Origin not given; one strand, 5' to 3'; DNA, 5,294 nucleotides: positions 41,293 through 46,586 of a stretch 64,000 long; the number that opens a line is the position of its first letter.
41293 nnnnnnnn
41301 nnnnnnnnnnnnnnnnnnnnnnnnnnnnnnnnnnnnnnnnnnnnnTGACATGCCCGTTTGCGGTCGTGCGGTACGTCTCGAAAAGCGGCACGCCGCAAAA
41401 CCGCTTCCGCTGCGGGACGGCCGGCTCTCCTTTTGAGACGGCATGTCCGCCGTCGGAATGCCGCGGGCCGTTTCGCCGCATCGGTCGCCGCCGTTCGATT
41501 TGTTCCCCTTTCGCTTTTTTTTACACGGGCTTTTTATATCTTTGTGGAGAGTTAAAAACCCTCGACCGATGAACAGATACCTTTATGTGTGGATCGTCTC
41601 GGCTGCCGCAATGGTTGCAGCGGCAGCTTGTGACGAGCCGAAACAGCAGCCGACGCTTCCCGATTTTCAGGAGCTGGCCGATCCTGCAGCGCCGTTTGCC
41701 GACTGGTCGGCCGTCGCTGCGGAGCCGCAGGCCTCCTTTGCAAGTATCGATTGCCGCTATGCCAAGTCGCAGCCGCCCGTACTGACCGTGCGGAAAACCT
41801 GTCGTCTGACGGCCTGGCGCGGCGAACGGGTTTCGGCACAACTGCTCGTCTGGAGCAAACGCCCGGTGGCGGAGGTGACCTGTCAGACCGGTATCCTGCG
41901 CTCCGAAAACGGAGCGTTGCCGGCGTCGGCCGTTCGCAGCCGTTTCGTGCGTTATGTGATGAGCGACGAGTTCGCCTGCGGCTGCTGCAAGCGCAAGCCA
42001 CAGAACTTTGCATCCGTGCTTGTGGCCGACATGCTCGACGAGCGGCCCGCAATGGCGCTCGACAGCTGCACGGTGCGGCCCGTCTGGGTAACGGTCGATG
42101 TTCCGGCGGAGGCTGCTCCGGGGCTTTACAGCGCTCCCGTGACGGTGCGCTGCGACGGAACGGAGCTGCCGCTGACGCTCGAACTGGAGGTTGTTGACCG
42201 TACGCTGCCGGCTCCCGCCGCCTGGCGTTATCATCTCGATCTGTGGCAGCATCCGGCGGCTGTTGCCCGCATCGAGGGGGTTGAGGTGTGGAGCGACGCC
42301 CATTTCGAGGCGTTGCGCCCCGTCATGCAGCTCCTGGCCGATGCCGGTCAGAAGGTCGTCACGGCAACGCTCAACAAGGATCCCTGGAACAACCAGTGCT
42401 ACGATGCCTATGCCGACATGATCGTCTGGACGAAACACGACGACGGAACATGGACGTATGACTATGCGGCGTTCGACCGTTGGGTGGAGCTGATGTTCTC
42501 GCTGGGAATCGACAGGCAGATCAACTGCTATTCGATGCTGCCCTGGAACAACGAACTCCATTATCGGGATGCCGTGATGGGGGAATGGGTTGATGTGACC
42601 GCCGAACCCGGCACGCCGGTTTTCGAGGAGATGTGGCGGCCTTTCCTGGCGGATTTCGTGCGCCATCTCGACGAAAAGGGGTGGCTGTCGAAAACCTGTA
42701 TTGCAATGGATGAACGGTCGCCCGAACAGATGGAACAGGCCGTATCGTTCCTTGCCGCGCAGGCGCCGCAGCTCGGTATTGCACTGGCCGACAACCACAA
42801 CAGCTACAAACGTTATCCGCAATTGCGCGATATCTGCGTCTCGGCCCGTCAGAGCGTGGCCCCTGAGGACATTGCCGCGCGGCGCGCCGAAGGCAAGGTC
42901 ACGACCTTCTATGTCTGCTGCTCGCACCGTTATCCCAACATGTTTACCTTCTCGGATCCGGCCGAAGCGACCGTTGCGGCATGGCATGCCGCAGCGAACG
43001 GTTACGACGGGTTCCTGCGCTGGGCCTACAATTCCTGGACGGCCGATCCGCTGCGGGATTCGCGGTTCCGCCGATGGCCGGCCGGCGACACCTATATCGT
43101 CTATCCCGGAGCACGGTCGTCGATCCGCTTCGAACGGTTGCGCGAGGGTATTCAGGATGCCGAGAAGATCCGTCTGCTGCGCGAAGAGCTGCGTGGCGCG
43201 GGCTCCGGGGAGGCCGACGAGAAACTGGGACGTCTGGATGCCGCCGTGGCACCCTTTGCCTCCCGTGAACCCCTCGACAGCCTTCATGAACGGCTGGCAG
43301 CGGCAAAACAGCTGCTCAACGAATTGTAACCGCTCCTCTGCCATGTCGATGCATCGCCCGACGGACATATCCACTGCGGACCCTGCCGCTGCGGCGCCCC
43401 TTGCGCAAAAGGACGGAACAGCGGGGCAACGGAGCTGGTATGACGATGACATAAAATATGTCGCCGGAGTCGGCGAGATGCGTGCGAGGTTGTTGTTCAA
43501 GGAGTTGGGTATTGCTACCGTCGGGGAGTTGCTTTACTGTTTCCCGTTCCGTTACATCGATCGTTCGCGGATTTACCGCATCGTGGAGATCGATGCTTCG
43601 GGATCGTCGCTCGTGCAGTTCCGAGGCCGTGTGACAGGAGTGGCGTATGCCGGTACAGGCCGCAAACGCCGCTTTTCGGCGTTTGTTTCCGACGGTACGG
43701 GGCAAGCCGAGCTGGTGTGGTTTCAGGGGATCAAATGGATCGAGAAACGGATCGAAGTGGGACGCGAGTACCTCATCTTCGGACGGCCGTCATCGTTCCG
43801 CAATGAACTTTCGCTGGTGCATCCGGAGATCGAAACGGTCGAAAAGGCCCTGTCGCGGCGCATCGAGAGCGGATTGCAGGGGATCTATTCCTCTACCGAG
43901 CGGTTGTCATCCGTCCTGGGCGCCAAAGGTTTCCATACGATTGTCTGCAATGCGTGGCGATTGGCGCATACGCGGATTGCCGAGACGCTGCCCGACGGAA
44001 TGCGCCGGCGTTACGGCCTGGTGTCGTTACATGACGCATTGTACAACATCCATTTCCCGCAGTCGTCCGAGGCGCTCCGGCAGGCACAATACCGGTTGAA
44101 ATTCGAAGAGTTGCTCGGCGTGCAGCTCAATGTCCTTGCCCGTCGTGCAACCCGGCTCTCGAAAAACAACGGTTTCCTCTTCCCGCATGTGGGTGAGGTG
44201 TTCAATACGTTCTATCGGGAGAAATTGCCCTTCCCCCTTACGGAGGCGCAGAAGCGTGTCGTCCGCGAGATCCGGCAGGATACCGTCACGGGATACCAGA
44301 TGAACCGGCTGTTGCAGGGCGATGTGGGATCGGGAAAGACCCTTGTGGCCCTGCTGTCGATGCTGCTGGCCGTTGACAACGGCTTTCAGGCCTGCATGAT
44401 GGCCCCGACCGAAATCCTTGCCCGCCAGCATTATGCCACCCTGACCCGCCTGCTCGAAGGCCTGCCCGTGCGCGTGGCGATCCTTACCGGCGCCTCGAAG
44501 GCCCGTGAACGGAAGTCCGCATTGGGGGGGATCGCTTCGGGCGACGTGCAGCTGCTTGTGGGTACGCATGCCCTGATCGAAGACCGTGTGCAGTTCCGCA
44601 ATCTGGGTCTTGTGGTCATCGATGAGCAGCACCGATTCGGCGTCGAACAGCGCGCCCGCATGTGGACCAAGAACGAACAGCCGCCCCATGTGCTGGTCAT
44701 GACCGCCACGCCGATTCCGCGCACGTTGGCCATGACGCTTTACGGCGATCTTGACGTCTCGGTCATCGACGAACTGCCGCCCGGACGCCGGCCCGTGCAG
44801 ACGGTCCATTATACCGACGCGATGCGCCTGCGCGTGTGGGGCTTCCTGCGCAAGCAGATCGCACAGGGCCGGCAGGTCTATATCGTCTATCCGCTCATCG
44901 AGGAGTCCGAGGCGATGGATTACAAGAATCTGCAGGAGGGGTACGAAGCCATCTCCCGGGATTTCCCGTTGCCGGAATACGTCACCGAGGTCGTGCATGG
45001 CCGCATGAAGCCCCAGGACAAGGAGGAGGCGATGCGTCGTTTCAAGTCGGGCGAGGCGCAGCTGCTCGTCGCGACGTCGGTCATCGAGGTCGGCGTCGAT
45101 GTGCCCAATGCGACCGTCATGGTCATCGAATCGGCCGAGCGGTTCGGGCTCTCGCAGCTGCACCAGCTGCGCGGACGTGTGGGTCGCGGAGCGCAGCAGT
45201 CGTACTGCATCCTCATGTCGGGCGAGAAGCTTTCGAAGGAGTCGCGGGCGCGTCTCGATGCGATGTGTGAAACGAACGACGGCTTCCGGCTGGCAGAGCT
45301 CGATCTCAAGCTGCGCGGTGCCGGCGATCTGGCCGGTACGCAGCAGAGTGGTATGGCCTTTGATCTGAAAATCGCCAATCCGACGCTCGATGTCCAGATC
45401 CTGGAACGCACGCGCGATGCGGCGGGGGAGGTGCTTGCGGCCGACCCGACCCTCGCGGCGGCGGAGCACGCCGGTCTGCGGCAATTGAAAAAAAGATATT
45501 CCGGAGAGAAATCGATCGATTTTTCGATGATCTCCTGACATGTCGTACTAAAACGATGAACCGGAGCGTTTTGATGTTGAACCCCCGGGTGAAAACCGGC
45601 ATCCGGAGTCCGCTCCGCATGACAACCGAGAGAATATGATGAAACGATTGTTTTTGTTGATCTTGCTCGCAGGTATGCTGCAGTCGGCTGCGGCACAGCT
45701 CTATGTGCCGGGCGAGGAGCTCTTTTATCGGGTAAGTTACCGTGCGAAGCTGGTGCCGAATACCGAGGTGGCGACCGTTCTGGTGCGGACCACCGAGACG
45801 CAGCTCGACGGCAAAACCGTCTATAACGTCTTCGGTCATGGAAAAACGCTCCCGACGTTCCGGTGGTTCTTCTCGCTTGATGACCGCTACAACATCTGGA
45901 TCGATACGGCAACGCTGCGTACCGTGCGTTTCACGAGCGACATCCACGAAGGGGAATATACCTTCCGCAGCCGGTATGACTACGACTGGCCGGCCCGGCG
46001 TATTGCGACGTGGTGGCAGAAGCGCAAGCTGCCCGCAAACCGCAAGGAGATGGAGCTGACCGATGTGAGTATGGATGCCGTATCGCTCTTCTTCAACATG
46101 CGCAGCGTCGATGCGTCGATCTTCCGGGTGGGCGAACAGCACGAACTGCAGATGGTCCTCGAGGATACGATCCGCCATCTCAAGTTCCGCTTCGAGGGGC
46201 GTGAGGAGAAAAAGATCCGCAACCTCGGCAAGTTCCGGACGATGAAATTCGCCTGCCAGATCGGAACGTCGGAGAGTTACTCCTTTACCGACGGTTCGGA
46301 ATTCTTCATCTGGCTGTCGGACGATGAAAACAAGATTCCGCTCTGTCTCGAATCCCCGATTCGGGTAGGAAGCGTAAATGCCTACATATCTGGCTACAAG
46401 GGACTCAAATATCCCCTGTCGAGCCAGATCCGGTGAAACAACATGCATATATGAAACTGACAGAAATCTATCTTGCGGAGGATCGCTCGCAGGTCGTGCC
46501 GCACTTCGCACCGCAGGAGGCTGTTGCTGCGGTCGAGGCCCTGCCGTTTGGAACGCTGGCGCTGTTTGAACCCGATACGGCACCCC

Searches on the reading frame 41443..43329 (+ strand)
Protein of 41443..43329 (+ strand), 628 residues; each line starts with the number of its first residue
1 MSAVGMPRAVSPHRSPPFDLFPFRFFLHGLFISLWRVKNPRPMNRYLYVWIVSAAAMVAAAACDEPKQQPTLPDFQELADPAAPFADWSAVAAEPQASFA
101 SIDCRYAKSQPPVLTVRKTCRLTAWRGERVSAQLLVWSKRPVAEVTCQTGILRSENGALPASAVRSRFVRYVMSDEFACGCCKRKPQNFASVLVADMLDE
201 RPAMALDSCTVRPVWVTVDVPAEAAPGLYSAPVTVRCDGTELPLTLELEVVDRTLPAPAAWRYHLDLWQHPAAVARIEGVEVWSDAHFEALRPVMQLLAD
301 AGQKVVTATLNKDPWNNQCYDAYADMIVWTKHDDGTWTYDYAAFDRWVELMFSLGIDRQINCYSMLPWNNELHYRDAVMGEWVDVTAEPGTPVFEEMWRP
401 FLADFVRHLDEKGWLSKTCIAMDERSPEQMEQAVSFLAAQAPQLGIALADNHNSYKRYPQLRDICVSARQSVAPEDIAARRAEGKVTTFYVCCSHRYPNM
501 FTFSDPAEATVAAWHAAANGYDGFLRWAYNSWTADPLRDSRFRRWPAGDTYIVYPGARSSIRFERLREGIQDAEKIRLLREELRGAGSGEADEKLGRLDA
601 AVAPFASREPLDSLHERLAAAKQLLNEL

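Call 13: search_protein_families(library=pfam, proteins=[window:41443-43329:+], max_evalue=0.001)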
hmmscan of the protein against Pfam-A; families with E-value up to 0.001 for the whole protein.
window:41443-43329:+ (628 aa): 2 families
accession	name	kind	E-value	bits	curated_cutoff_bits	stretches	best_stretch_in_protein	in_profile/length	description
PF13320.12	GH123_cat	-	1.6e-107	360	23.1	1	268-579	1-324/324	Glycoside hydrolase 123, catalytic domain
PF22680.2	Glyco_hydro_123_N_2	-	3e-43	147.5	27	1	99-236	1-141/142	Glycoside hydrolase 123 N-terminal domain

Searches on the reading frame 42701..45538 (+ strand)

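Call 13: search_protein_families(library=pfam, proteins=[window:42701-45538:+], max_evalue=0.001)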
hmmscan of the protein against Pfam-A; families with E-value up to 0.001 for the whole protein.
window:42701-45538:+ (945 aa): 7 families
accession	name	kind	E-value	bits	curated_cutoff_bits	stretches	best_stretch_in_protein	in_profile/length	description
PF00270.35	DEAD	-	4.4e-26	92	26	1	514-677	1-165/167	DEAD/DEAH box helicase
PF19833.4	RecG_dom3_C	-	5e-25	87.8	26.8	1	858-945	1-87/87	ATP-dependent DNA helicase RecG, domain 3, C-terminal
PF00271.37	Helicase_C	-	2.7e-21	76.3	23.5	1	721-829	13-108/110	Helicase conserved C-terminal domain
PF17191.10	RecG_wedge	-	1.3e-20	74.1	23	1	250-402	1-146/162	RecG wedge domain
PF04851.21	ResIII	-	3.6e-11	43.7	22.5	1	512-671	3-162/164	Type III restriction enzyme, res subunit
PF01336.31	tRNA_anti-codon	-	3e-08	33.9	27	1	305-379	1-74/75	OB-fold nucleic acid binding domain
PF22590.2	Cas3-like_C_2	-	3.1e-05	24.7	27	1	743-830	14-104/106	CRISPR-associated nuclease/helicase Cas3, C-terminal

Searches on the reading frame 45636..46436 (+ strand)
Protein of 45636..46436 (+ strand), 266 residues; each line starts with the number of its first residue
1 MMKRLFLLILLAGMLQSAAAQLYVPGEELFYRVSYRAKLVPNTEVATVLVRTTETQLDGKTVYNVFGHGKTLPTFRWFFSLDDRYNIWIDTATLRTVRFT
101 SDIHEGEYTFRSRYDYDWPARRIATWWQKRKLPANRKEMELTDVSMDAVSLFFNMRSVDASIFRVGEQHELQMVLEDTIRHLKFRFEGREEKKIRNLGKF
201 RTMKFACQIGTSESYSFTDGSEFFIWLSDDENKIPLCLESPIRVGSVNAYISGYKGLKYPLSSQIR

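Call 13: search_protein_families(library=pfam, proteins=[window:45636-46436:+], max_evalue=0.001)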
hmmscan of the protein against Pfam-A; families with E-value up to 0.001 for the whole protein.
window:45636-46436:+ (266 aa): 1 family
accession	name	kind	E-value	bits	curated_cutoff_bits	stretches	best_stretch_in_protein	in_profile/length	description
PF11306.15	DUF3108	-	1e-36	127.2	26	1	31-251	2-208/209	Protein of unknown function (DUF3108)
